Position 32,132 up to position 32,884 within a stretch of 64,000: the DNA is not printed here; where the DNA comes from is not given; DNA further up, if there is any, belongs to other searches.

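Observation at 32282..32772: Four-helix-bundle (23S-IVS-protein family) gene flanked by 27-bp inverted repeats, wedged into the gap-pgk-tpiA operon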

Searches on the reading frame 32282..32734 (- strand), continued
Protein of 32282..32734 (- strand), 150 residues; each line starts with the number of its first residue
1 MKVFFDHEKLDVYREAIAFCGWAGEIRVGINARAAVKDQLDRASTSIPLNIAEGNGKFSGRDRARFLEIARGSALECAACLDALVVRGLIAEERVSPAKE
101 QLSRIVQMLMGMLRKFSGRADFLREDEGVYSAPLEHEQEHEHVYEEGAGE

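Call 71: search_solved_structures(query=A1, max_evalue=10)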
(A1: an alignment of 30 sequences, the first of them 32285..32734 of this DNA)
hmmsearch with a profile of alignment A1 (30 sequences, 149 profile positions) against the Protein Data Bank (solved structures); distinct sequences matched with E-value up to 10: 2.
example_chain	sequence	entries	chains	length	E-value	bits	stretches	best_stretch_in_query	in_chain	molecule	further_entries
2gsc_A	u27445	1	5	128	3.4e-10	43.2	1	7-89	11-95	Putative uncharacterized protein XCC0516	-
2rld_A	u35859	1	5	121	0.001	22.1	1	35-115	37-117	Uncharacterized protein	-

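Call 74: search_protein_families(library=pfam, proteins=[L080:5058-5480:+, L080:1685-2086:+, L079:2618-3040:+, L079:3137-4426:+, L085:171-575:+], max_evalue=0.001)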
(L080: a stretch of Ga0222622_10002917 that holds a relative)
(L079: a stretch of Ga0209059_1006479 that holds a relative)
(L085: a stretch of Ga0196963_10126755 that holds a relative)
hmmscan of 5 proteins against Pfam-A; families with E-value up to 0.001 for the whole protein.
L080:5058-5480:+ (140 aa): 1 family
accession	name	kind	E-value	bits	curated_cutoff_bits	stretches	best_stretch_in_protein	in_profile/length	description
PF05635.17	23S_rRNA_IVP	-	1.5e-21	77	33.8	1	6-108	1-105/106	23S rRNA-intervening sequence protein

L080:1685-2086:+ (133 aa): 1 family
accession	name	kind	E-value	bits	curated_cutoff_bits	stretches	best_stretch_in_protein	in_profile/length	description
PF05635.17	23S_rRNA_IVP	-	1.1e-22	80.7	33.8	1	8-110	1-105/106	23S rRNA-intervening sequence protein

L079:2618-3040:+ (140 aa): 1 family
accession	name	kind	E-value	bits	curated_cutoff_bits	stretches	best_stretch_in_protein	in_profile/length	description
PF05635.17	23S_rRNA_IVP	-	3.9e-21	75.7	33.8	1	8-110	1-105/106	23S rRNA-intervening sequence protein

L079:3137-4426:+ (429 aa): 5 families
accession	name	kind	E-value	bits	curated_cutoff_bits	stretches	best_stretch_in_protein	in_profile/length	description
PF07521.17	RMMBL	-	5.5e-14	52.4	21.6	1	361-421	3-63/63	Zn-dependent metallo-hydrolase RNA specificity domain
PF10996.14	Beta-Casp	-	7.7e-11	43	27.7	1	222-339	1-117/120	Beta-Casp domain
PF12706.13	Lactamase_B_2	-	1.2e-10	41.8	27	1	19-189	28-175/200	Beta-lactamase superfamily domain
PF00753.33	Lactamase_B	-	2.2e-10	41.2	22.7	1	12-46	34-68/196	Metallo-beta-lactamase superfamily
PF16661.11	Lactamase_B_6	-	4.6e-09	36.4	27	1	15-165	30-174/193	Metallo-beta-lactamase superfamily domain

L085:171-575:+ (134 aa): 1 family
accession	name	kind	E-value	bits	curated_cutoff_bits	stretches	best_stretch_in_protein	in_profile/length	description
PF05635.17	23S_rRNA_IVP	-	5.2e-22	78.5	33.8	1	10-112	1-105/106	23S rRNA-intervening sequence protein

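Call 75: search_protein_families(library=pfam, proteins=[L080:1-1641:+, L080:2127-3941:+, L080:3956-5017:+, L080:5477-6007:+, L085:642-1082:+, L079:4509-5270:+], max_evalue=0.00001)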
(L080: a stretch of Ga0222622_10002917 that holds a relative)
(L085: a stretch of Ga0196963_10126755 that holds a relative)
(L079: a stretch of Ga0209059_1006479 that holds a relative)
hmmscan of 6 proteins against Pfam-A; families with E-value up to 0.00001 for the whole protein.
L080:1-1641:+ (546 aa): 4 families
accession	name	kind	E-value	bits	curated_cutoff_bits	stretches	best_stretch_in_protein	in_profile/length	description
PF01512.22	Complex1_51K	-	8.1e-49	165.8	31.2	1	114-286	1-149/150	Nuo51 FMN-binding domain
PF10589.14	NADH_4Fe-4S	-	2.1e-27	95.3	23.5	1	420-501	3-84/85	NADH-ubiquinone oxidoreductase-F iron-sulfur binding region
PF01257.25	2Fe-2S_thioredx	-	1.3e-08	35.3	24.8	1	7-50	98-141/145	Thioredoxin-like [2Fe-2S] ferredoxin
PF22461.2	SLBB_2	-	2.7e-06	27.8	27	1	310-364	3-58/79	SLBB domain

L080:2127-3941:+ (604 aa): 5 families
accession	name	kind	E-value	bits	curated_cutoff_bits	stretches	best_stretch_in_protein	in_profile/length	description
PF00384.28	Molybdopterin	-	2.6e-27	96.2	24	2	402-506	242-351/353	Molybdopterin oxidoreductase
PF22117.2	Fer4_Nqo3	-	1e-23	83.7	27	1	168-234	1-67/67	NADH-quinone oxidoreductase subunit 3, ferredoxin-like domain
PF10588.14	NADH-G_4Fe-4S_3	-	2.4e-16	59.4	27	1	114-153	1-40/40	NADH-ubiquinone oxidoreductase-G iron-sulfur binding region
PF13510.11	Fer2_4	-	5.9e-10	39.5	22.8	1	11-107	3-81/82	2Fe-2S iron-sulfur cluster binding domain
PF22151.2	Fer4_NDSU1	-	3e-07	30.3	23.8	1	247-296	1-50/51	NADH-ubiquinone oxidoreductase NDSU1/NuoG-like, 4Fe-4S domain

L080:3956-5017:+ (353 aa): 1 family
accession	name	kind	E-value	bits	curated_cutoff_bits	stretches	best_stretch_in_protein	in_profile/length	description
PF00146.26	NADHdh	-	6.4e-117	390.6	27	1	12-345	2-298/298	NADH dehydrogenase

L080:5477-6007:+ (176 aa): 6 families
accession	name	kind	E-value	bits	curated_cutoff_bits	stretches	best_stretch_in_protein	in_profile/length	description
PF00037.32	Fer4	-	5.1e-10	39.2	21.1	1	115-135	3-23/24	4Fe-4S binding domain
PF12838.12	Fer4_7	-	4.8e-09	37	27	1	74-134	1-52/52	4Fe-4S dicluster domain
PF13187.11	Fer4_9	-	1.3e-07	32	27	1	74-135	1-52/52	4Fe-4S dicluster domain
PF13183.11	Fer4_8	-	4.4e-07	30.8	27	0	74-132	4-66/68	4Fe-4S dicluster domain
PF13534.11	Fer4_17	-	7.3e-07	30.1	22.2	0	115-133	41-59/61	4Fe-4S dicluster domain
PF14697.11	Fer4_21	-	5.3e-06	26.9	35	0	115-138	3-29/59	4Fe-4S dicluster domain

L085:642-1082:+ (147 aa): 1 family
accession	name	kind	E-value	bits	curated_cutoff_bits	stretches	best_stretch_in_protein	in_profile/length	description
PF01048.26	PNP_UDP_1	-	2.7e-19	69.9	25.1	1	2-141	2-134/233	Phosphorylase superfamily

L079:4509-5270:+ (254 aa): 1 family
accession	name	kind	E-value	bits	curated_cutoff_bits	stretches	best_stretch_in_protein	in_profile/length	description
PF03372.29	Exo_endo_phos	-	2e-32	113.2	24.5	1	4-245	1-225/225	Endonuclease/Exonuclease/phosphatase family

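Call 77: find_related_loci(query=A1, collection=viral_contigs, flank=4000)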
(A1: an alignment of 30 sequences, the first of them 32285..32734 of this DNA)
Query A1 (150 aa) in viral_contigs; peptide patterns used: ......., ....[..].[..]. (x = any residue, [..] = any of these).
63 stretches matched a pattern, but none encodes a relative of the query by tblastn (E <= 1e-3).

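Call 81: find_encoding_contigs(protein=window:32282-32734:-, flank=1000, max_places=2)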
Protein window:32282-32734:- (150 aa): no gene with exactly this product is on record in the collection.

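Call 85: find_homologous_proteins(query=L080:5058-5480:+, max_evalue=0.001)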
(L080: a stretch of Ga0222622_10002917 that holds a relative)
Query L080:5058-5480:+ (140 aa): 2488 proteins with E <= 0.001 among 2556 candidates; the best 120 are listed.
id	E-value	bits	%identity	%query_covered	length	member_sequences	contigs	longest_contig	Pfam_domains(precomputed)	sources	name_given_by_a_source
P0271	3.4e-84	297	99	100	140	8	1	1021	PF05635.18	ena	-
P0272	2.2e-83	295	96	100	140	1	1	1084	PF05635.18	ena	-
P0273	1.9e-82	292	96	100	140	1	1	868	PF05635.18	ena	-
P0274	3.4e-82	291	96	100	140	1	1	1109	PF05635.18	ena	-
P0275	3.4e-82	291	96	100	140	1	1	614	PF05635.18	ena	-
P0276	4.4e-82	291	96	100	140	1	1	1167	PF05635.18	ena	-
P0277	4.7e-82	290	96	100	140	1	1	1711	PF05635.18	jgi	-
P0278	6.4e-82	290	96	100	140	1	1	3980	PF05635.18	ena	-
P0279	7.4e-82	290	96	100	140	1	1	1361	PF05635.18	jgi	-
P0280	1.2e-81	289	96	100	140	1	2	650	PF05635.18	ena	-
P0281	2.2e-81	288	94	100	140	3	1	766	PF05635.18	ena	-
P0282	6.9e-81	287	95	100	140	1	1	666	PF05635.18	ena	-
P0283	9.6e-81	286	94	100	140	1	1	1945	PF05635.18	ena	-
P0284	8.2e-80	283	94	100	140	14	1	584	PF05635.18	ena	-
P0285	1.8e-79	282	92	100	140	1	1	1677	PF05635.18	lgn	-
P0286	2.4e-79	282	93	100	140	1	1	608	PF05635.18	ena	-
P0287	2.5e-79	282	93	92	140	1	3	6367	PF05635.18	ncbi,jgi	ncbi:MAG TPA: four helix bundle protein [Candidatus Udaeobacter sp.]|jgi:four helix bundle protein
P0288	2.5e-79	282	93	100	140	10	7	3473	PF05635.18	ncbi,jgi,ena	jgi:four helix bundle protein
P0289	2.6e-79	282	94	90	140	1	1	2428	PF05635.18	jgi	jgi:four helix bundle protein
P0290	1.4e-78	279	94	100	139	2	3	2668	PF05635.18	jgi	jgi:four helix bundle protein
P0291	1.8e-78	279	92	92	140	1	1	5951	PF05635.18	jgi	jgi:four helix bundle protein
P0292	1.9e-78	279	91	100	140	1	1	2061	PF05635.18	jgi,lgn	jgi:four helix bundle protein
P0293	4.9e-78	277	91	100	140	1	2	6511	PF05635.18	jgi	jgi:four helix bundle protein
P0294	4.9e-78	277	92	100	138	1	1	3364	PF05635.18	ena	-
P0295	8.0e-78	277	91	100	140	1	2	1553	PF05635.18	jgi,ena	-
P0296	1.3e-77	276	91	100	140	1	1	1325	PF05635.18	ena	-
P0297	3.3e-77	275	91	100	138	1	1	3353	PF05635.18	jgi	-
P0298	4.9e-77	274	94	93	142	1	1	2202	PF05635.18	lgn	-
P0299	1.1e-76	273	91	91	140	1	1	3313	PF05635.18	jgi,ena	jgi:four helix bundle protein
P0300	2.6e-76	272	90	100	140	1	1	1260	PF05635.18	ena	-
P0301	1.0e-75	270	90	100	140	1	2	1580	PF05635.18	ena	-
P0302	1.5e-75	269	90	93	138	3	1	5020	PF05635.18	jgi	jgi:four helix bundle protein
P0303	1.8e-75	269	93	86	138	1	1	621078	PF05635.18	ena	-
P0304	1.9e-75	269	89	100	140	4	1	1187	PF05635.18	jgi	jgi:four helix bundle protein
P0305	4.3e-75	268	91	97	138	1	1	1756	PF05635.18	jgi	jgi:four helix bundle protein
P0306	5.0e-75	268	89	100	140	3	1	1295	PF05635.18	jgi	-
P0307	6.0e-75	267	89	100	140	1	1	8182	PF05635.18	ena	-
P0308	9.4e-75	267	90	90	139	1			PF05635.18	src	-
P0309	1.1e-74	267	89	100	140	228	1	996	PF05635.18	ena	-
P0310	1.4e-74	266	89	99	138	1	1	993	PF05635.18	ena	-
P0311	1.9e-74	266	89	99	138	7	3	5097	PF05635.18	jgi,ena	-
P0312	2.0e-74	266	90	99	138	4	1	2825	PF05635.18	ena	-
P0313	2.6e-74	265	89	96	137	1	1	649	PF05635.18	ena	-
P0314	2.9e-74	265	89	100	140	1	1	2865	PF05635.18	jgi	jgi:four helix bundle protein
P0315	2.9e-74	265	90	93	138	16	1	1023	PF05635.18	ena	-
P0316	3.6e-74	265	88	90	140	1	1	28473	PF05635.18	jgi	jgi:four helix bundle protein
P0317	3.6e-74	265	89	99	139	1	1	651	PF05635.18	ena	-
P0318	4.2e-74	265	90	93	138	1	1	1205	PF05635.18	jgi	jgi:four helix bundle protein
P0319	4.2e-74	265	89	100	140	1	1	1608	PF05635.18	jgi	jgi:four helix bundle protein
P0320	4.3e-74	265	90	90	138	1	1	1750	PF05635.18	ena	-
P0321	4.3e-74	265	90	99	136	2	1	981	PF05635.18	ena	-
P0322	4.9e-74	265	88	99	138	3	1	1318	PF05635.18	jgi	jgi:four helix bundle protein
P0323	9.5e-74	264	88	99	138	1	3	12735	PF05635.18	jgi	jgi:four helix bundle protein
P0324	1.0e-73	264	90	89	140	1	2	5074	PF05635.18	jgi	jgi:four helix bundle protein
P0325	1.4e-73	263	88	99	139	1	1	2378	PF05635.18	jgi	jgi:four helix bundle protein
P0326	1.5e-73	263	89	100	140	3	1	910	PF05635.18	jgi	jgi:four helix bundle protein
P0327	1.6e-73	263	87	100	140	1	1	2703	PF05635.18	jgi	jgi:four helix bundle protein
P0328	1.8e-73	263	88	90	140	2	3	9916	PF05635.18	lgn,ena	-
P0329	2.0e-73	263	86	100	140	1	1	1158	PF05635.18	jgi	jgi:four helix bundle protein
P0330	2.1e-73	262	88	93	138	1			PF05635.18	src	-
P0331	2.2e-73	262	87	99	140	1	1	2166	PF05635.18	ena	-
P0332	2.5e-73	262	88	98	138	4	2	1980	PF05635.18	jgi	jgi:four helix bundle protein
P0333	3.0e-73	262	88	91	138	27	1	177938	PF05635.18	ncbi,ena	-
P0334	3.0e-73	262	88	92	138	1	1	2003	PF05635.18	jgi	jgi:four helix bundle protein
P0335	3.2e-73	262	88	99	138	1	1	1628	PF05635.18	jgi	jgi:four helix bundle protein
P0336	3.2e-73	262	86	100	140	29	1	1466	PF05635.18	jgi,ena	-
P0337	4.2e-73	262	87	100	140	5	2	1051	PF05635.18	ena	-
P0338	4.5e-73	261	86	99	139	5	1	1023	PF05635.18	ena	-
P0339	5.1e-73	261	87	99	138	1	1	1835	PF05635.18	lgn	-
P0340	5.3e-73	261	88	99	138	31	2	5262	PF05635.18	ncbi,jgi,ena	-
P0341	5.8e-73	261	87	98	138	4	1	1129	PF05635.18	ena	-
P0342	6.7e-73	261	88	99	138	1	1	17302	PF05635.18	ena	-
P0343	1.0e-72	260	89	90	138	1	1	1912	PF05635.18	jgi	jgi:four helix bundle protein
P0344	1.1e-72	260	87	100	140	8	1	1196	PF05635.18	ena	-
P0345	1.4e-72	260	88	99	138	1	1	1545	PF05635.18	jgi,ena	-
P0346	1.4e-72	260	88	92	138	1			PF05635.18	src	-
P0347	1.5e-72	260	93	87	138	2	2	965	PF05635.18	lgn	-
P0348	1.9e-72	259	88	93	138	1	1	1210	PF05635.18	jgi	jgi:four helix bundle protein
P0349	1.9e-72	259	88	89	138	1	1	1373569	PF05635.18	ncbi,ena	-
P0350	2.2e-72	259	90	90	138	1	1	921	PF05635.18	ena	-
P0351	2.3e-72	259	87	93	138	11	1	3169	PF05635.18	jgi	jgi:four helix bundle protein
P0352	2.7e-72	259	86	99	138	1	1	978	PF05635.18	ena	-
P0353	3.1e-72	259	88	92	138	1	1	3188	PF05635.18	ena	-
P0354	3.5e-72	259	88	93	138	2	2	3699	PF05635.18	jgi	jgi:four helix bundle protein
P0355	3.9e-72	258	86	99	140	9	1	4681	PF05635.18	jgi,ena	jgi:four helix bundle protein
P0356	4.2e-72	258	89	87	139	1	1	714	PF05635.18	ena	-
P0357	4.6e-72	258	89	89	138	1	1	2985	PF05635.18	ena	-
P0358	4.7e-72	258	88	93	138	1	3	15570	PF05635.18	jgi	jgi:four helix bundle protein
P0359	5.9e-72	258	89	92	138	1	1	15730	PF05635.18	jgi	jgi:four helix bundle protein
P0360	6.0e-72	258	88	97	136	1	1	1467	PF05635.18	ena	-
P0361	6.6e-72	258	87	93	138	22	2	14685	PF05635.18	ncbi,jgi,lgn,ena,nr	ncbi:MAG TPA: four helix bundle protein [Candidatus Binatus sp.]|nr:four helix bundle protein [Candi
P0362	6.8e-72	258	89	89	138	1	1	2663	PF05635.18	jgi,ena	jgi:four helix bundle protein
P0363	8.9e-72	257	88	99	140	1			PF05635.18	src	-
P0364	8.9e-72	257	86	99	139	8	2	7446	PF05635.18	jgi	-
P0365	9.1e-72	257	88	99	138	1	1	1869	PF05635.18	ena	-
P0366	1.1e-71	257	87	89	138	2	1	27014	PF05635.18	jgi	jgi:four helix bundle protein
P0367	1.2e-71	257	87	93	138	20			PF05635.18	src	-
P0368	1.2e-71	257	86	100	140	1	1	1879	PF05635.18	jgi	jgi:four helix bundle protein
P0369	1.2e-71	257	87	93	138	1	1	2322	PF05635.18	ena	-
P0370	1.3e-71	257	90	90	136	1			PF05635.18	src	-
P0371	1.3e-71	257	86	99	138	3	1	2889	PF05635.18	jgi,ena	jgi:four helix bundle protein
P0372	1.4e-71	257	89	91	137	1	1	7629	PF05635.18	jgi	jgi:four helix bundle protein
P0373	1.4e-71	257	85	99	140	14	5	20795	PF05635.18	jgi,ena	jgi:four helix bundle protein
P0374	1.4e-71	257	88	92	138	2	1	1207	PF05635.18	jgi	-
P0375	1.5e-71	257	86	93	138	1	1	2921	PF05635.18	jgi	jgi:four helix bundle protein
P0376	1.7e-71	256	87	92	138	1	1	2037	PF05635.18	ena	-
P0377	1.8e-71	256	87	99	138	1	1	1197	PF05635.18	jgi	jgi:four helix bundle protein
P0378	1.9e-71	256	89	87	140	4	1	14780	PF05635.18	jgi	jgi:four helix bundle protein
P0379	2.1e-71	256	86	99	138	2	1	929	PF05635.18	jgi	jgi:four helix bundle protein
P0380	2.8e-71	256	88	99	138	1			PF05635.18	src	-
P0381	2.9e-71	256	87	90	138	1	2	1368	PF05635.18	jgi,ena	jgi:four helix bundle protein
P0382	4.2e-71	255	87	89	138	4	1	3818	PF05635.18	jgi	jgi:four helix bundle protein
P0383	4.2e-71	255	86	99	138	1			PF05635.18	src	-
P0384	4.4e-71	255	86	93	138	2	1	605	PF05635.18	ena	-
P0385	4.6e-71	255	86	99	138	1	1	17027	PF05635.18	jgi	jgi:four helix bundle protein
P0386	4.9e-71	255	88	93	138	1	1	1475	PF05635.18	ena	-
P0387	5.2e-71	255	87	92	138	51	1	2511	PF05635.18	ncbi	-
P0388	6.3e-71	254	87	93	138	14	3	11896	PF05635.18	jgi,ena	-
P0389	6.4e-71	254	89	90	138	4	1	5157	PF05635.18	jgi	jgi:four helix bundle protein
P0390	8.6e-71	254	88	91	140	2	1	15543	PF05635.18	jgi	jgi:four helix bundle protein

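Call 86: find_encoding_contigs(protein=P0349, flank=10000, max_places=1)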
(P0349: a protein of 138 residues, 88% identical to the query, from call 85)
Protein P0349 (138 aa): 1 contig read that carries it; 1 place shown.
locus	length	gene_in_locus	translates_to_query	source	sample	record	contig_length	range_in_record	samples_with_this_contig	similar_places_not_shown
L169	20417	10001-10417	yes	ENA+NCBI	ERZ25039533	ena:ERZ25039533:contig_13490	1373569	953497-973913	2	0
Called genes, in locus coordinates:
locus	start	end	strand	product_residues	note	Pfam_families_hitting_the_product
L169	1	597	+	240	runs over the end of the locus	PF00149:Metallophos, PF12850:Metallophos_2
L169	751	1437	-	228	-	PF01128:IspD, PF12804:NTP_transf_3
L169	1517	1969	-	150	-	PF09424:YqeY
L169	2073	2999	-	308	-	PF00698:Acyl_transf_1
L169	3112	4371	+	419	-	PF00346:Complex1_49kDa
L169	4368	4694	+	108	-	PF04355:BamE, PF07467:BLIP (weak)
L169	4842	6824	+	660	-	PF01257:2Fe-2S_thioredx, PF01512:Complex1_51K, PF22461:SLBB_2 (weak), PF10589:NADH_4Fe-4S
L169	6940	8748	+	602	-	PF13510:Fer2_4, PF10588:NADH-G_4Fe-4S_3, PF22117:Fer4_Nqo3, PF22151:Fer4_NDSU1 (weak), PF00384:Molybdopterin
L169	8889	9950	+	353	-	PF00146:NADHdh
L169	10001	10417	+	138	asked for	PF05635:23S_rRNA_IVP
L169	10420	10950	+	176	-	PF13534:Fer4_17 (faint), PF13183:Fer4_8 (faint), PF14697:Fer4_21 (faint), PF12837:Fer4_6 (faint), PF12838:Fer4_7, PF13187:Fer4_9 (weak), PF00037:Fer4 (weak)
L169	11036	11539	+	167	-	PF00499:Oxidored_q3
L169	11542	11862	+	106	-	PF00420:Oxidored_q2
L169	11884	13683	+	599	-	PF00662:Proton_antipo_N, PF00361:Proton_antipo_M, PF06455:NADH5_C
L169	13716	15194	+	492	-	PF00361:Proton_antipo_M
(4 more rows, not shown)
